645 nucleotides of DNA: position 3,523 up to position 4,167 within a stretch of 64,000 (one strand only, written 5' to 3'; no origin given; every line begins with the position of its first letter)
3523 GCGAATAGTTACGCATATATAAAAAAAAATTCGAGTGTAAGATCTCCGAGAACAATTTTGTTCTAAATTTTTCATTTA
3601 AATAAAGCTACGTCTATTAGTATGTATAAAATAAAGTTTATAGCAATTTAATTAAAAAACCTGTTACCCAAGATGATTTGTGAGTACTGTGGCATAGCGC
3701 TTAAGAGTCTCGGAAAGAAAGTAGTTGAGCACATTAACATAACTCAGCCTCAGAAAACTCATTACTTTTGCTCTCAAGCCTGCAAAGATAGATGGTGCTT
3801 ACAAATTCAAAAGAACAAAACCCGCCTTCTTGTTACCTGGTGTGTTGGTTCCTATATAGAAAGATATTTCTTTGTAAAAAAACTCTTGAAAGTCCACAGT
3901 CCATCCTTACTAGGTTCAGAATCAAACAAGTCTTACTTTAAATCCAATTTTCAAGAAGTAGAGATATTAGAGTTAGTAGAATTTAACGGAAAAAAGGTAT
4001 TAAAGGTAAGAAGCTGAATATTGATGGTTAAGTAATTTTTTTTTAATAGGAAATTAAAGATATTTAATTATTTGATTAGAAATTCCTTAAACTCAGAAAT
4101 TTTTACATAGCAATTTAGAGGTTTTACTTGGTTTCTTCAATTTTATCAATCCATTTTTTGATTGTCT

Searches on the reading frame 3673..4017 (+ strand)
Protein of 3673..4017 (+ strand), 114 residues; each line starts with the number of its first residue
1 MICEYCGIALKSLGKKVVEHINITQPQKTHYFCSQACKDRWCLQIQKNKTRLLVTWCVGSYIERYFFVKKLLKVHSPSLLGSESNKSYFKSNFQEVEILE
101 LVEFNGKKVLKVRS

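Call 17: search_protein_families(library=pfam, proteins=[window:3673-4017:+], max_evalue=0.001)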
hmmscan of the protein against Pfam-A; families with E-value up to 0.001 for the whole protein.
window:3673-4017:+ (114 aa): 2 families
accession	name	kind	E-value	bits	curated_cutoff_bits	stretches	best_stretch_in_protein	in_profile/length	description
PF06467.20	zf-FCS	-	0.00017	21.8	22.4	0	3-39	7-37/39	MYM-type Zinc finger with FCS sequence motif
PF24461.1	DUF7576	-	0.00023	21.4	27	0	3-41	20-58/60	Family of unknown function (DUF7576)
